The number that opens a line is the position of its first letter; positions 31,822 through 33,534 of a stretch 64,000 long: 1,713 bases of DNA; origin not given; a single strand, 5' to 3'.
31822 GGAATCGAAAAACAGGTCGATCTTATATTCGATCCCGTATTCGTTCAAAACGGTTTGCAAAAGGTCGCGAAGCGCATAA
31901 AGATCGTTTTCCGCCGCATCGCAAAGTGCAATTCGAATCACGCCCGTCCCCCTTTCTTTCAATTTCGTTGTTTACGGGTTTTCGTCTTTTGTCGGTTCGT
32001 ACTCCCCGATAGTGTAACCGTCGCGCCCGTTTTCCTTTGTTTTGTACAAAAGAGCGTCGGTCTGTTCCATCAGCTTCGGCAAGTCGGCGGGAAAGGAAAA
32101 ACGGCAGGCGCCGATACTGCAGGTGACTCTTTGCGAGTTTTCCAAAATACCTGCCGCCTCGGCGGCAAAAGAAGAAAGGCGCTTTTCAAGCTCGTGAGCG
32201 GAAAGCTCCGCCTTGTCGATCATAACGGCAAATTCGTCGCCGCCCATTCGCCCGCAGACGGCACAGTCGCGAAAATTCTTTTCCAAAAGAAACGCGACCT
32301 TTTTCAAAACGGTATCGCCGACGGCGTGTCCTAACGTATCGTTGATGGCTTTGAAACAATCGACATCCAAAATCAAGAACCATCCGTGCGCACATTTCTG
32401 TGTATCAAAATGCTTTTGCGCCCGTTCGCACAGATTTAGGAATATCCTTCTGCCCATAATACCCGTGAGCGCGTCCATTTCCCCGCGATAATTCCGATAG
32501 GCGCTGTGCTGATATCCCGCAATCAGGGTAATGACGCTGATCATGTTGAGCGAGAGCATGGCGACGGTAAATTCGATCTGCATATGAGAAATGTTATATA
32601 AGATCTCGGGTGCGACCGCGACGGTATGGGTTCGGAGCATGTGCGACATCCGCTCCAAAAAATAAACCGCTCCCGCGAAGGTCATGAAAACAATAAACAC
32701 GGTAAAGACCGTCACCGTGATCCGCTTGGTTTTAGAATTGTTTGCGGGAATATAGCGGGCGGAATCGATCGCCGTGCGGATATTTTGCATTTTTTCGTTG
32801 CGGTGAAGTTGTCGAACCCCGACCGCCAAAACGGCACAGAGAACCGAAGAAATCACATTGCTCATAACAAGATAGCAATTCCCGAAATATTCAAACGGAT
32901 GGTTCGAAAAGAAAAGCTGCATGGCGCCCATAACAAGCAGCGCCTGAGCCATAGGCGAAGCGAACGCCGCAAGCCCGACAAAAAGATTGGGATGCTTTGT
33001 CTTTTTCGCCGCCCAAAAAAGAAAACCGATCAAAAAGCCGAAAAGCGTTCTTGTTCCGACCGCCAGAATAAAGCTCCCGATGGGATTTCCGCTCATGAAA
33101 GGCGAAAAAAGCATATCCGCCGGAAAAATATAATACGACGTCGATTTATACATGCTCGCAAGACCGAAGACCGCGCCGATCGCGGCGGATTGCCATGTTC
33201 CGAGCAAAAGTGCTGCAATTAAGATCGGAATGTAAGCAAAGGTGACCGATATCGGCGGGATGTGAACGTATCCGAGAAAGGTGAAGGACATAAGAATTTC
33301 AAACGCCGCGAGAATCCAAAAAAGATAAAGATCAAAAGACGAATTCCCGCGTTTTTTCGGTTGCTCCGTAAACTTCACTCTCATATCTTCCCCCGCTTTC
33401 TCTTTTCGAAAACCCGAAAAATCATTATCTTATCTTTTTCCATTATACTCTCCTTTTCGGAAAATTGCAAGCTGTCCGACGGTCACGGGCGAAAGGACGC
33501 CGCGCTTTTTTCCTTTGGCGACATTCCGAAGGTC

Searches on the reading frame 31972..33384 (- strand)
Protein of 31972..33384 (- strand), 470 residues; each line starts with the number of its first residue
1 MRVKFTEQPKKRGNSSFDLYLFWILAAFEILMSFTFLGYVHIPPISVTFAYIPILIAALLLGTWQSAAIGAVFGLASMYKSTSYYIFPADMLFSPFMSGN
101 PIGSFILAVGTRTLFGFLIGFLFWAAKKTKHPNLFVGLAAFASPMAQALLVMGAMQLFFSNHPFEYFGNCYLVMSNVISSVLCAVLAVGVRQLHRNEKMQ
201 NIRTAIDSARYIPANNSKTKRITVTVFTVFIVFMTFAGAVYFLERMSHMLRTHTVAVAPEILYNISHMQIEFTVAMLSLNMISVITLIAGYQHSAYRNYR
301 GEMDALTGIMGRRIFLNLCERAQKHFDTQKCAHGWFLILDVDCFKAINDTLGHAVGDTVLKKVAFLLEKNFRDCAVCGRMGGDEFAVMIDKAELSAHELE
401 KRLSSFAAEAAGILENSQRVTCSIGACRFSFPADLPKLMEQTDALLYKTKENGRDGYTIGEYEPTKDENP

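Call 9: search_protein_families(library=pfam, proteins=[window:31972-33384:-], max_evalue=0.001)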
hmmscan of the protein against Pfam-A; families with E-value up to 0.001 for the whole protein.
window:31972-33384:- (470 aa): 3 families
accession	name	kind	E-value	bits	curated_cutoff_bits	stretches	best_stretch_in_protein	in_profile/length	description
PF00990.26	GGDEF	-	6.2e-32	111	23.8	1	303-455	3-160/161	Diguanylate cyclase, GGDEF domain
PF12822.12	ECF_trnsprt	-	7.9e-06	26.4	30.7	1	24-182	8-147/169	ECF transporter, substrate-specific component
PF09515.15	Thia_YuaJ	-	0.00046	20.8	25.8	1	25-94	7-75/177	Thiamine transporter protein (Thia_YuaJ)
